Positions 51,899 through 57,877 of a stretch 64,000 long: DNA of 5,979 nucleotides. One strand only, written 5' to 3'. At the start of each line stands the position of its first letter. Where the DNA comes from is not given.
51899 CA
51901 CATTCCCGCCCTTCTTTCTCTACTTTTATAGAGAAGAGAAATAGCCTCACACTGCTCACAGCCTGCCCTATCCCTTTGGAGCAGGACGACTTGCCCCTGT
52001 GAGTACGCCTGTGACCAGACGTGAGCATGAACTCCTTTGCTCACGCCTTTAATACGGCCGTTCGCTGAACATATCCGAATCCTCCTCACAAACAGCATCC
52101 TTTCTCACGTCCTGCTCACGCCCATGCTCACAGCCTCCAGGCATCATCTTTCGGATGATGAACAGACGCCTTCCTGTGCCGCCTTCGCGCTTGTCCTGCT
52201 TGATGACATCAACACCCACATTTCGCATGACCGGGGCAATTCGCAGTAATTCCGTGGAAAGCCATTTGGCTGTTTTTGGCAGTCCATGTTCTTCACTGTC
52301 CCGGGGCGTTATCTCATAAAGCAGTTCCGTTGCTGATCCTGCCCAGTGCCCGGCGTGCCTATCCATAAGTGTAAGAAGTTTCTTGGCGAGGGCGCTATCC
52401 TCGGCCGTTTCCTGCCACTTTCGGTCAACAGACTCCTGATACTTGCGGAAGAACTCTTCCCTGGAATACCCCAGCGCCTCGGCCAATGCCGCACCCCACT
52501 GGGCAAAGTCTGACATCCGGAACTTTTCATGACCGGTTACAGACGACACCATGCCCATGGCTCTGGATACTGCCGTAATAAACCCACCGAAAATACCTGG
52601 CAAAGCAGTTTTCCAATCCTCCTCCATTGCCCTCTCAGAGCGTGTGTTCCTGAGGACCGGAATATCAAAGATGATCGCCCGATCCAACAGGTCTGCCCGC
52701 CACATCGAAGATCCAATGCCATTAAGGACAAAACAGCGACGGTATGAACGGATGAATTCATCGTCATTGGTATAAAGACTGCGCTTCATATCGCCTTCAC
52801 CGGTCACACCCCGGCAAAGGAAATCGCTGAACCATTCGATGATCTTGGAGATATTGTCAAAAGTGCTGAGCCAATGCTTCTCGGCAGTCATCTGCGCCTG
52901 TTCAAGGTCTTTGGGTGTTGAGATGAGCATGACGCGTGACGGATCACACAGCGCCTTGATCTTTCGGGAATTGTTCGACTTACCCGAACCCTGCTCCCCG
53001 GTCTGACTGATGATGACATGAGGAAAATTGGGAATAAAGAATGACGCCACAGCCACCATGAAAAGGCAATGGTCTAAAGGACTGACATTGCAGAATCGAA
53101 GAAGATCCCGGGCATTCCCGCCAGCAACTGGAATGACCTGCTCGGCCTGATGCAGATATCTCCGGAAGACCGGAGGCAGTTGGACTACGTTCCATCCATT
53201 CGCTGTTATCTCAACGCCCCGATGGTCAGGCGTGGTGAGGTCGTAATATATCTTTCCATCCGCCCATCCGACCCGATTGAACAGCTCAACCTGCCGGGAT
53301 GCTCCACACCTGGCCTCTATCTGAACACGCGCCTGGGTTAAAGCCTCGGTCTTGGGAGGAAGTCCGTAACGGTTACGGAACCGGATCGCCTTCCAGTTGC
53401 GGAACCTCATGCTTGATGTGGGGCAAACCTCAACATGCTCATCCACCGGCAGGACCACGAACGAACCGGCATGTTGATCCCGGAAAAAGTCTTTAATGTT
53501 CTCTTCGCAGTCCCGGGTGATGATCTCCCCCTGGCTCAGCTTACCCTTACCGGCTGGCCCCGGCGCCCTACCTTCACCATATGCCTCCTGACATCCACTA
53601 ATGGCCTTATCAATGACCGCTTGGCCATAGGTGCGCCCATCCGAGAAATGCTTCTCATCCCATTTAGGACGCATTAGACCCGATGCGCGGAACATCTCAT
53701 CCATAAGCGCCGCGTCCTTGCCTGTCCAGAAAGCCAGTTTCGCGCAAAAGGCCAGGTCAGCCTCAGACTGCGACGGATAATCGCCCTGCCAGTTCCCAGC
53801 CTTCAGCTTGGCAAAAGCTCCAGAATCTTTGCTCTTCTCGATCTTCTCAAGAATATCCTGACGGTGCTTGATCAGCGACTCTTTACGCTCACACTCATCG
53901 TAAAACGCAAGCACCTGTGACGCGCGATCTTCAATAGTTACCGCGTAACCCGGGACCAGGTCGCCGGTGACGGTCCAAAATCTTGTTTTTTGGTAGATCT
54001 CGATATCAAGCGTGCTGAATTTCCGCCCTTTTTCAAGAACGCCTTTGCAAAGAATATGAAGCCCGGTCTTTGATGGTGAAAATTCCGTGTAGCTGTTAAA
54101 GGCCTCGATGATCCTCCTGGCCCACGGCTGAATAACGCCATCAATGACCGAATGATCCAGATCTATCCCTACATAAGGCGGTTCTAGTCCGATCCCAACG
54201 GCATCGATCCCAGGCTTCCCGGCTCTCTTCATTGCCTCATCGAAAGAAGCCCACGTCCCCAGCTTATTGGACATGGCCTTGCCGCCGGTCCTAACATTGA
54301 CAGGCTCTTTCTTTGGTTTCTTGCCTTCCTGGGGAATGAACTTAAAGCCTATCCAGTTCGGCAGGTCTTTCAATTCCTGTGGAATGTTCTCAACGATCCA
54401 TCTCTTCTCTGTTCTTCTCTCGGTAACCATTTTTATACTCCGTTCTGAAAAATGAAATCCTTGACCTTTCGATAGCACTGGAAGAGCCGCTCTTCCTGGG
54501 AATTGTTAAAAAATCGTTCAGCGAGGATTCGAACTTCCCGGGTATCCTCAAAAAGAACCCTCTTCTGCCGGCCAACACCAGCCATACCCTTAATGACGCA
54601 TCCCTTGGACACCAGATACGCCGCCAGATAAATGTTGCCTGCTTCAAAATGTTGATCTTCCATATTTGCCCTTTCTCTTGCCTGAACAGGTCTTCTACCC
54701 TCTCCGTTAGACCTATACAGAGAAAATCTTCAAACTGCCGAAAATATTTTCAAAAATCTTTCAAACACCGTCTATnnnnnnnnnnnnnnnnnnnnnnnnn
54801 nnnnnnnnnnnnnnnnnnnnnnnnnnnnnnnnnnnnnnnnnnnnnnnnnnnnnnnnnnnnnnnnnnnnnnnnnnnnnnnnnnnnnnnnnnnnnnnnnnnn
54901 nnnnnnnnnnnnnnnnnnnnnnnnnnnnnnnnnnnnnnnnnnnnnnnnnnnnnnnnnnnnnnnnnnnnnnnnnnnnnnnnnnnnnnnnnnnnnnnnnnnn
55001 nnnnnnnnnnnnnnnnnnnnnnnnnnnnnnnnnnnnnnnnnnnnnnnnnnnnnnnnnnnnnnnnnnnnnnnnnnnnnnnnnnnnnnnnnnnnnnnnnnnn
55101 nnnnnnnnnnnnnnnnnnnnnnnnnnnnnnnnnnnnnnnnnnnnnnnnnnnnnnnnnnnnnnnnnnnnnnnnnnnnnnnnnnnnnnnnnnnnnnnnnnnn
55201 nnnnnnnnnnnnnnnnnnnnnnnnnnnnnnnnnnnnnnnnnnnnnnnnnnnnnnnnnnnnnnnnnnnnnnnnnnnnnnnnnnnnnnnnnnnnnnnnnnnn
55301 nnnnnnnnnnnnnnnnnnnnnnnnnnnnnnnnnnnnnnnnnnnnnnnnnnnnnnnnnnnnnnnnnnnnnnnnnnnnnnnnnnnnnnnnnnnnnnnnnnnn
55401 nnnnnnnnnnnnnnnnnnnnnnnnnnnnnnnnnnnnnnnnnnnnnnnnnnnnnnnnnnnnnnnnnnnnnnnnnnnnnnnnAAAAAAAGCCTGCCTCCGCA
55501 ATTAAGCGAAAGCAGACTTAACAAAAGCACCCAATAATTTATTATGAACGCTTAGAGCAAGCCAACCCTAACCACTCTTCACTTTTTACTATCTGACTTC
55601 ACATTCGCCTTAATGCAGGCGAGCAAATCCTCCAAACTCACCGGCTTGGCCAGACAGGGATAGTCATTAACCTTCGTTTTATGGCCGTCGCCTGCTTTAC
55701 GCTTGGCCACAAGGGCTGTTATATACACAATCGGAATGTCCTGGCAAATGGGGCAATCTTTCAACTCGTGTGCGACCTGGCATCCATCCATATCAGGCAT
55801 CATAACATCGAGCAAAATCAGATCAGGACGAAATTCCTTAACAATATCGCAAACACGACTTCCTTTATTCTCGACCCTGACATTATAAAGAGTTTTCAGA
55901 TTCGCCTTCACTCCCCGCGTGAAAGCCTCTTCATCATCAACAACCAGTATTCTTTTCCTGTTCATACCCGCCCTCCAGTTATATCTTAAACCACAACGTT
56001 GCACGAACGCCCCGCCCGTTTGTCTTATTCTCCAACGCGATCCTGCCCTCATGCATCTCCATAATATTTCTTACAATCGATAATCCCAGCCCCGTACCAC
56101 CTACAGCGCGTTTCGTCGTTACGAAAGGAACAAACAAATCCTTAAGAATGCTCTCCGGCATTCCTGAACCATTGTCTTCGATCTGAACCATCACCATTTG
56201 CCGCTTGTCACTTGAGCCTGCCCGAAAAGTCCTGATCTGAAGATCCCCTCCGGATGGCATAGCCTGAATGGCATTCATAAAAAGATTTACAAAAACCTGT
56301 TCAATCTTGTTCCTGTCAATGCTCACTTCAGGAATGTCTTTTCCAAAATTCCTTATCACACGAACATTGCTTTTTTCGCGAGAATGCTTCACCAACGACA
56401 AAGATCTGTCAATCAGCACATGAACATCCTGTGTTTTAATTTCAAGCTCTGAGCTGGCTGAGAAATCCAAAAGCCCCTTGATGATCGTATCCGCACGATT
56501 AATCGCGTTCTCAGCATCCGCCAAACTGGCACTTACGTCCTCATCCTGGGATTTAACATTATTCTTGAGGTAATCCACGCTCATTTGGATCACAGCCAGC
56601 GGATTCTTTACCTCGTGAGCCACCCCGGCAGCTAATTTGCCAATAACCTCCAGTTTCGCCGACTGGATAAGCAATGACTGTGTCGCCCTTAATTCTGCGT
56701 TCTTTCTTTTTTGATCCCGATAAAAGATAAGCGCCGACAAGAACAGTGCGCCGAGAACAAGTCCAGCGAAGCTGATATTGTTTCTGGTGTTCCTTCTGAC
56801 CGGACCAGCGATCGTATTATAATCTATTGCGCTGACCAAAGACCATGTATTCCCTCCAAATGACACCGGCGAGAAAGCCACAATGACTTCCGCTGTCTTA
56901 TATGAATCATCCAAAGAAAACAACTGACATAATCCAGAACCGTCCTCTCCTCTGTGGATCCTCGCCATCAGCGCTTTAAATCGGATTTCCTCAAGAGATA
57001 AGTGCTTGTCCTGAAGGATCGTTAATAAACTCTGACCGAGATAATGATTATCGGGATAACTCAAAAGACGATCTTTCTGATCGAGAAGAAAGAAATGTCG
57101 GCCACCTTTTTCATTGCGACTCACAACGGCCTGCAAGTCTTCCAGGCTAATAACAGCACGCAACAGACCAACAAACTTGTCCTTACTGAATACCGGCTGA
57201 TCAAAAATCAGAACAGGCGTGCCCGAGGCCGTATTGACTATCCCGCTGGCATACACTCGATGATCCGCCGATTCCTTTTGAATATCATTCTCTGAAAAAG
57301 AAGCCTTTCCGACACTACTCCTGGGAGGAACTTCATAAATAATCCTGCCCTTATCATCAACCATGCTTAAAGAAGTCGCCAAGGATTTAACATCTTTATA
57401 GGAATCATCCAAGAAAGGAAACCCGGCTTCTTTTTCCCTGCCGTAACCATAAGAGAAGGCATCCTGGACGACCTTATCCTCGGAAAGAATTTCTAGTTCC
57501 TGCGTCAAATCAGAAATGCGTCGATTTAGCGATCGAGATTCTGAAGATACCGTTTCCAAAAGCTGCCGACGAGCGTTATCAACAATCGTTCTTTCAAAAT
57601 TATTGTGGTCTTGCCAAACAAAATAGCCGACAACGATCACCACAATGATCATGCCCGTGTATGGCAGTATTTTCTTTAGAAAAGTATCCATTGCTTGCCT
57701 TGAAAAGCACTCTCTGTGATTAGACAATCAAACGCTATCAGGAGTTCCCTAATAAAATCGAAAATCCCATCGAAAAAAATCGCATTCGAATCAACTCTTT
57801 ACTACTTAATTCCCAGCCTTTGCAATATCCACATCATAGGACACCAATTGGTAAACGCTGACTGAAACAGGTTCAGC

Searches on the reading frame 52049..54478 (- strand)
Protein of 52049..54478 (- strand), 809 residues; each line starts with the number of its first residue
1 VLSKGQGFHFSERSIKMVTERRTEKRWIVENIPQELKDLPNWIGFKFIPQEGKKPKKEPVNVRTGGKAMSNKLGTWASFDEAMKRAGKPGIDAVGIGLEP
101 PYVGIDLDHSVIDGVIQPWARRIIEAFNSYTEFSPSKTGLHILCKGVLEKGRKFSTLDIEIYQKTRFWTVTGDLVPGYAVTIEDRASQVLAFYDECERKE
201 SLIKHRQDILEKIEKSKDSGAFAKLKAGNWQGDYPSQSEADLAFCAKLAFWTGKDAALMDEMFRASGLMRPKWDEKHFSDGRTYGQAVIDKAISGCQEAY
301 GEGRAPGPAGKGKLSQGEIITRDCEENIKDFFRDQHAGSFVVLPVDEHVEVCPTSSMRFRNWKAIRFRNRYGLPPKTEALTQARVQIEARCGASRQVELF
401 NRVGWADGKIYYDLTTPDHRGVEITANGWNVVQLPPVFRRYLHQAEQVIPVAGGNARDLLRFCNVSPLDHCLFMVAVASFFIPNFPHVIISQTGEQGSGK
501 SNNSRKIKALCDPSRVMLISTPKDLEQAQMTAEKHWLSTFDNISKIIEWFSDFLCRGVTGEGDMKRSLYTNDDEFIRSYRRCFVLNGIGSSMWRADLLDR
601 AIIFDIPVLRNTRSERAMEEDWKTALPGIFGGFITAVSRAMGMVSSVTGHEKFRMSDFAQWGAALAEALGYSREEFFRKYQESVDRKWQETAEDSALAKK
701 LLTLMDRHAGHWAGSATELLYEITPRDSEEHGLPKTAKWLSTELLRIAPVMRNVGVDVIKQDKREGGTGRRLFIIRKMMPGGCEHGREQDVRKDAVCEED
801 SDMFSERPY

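Call 65: search_protein_families(library=pfam, max_evalue=0.001, proteins=[window:52049-54478:-])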
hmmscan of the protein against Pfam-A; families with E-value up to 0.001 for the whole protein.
window:52049-54478:- (809 aa): 1 family
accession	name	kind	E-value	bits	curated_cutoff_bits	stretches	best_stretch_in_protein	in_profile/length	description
PF22763.1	NrS1-1_pol-like_HBD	-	6.8e-29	100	27.9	1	237-300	1-62/64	NrS-1 polymerase HBD domain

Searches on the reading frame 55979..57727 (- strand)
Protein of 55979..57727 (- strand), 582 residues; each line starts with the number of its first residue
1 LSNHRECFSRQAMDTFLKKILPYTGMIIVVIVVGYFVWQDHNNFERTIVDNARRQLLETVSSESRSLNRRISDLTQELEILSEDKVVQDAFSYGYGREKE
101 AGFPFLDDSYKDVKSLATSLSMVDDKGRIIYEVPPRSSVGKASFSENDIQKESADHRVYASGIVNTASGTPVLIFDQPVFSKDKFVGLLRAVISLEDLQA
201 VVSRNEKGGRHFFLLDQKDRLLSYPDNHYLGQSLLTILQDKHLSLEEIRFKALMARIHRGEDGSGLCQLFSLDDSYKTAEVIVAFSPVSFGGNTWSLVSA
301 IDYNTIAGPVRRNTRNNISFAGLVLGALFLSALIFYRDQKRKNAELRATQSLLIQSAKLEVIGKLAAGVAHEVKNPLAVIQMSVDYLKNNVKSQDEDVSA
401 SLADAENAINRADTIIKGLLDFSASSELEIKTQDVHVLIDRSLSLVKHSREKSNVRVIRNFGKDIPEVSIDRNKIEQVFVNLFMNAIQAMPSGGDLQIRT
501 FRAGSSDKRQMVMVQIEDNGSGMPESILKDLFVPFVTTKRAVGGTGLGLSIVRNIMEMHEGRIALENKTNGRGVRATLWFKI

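Call 65: search_protein_families(library=pfam, max_evalue=0.001, proteins=[window:55979-57727:-])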
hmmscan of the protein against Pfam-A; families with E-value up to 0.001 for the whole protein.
window:55979-57727:- (582 aa): 4 families
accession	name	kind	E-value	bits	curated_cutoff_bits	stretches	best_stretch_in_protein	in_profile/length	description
PF02743.24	dCache_1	-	1.8e-22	80.5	45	1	46-299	1-239/240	Cache domain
PF02518.31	HATPase_c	-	2.1e-22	80.1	26.4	1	471-581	2-108/111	Histidine kinase-, DNA gyrase B-, and HSP90-like ATPase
PF00512.31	HisKA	-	6.3e-13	49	26.9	1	363-423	3-61/66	His Kinase A (phospho-acceptor) domain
PF14501.12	HATPase_c_5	-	8.3e-05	22.9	22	1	474-568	5-91/102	GHKL domain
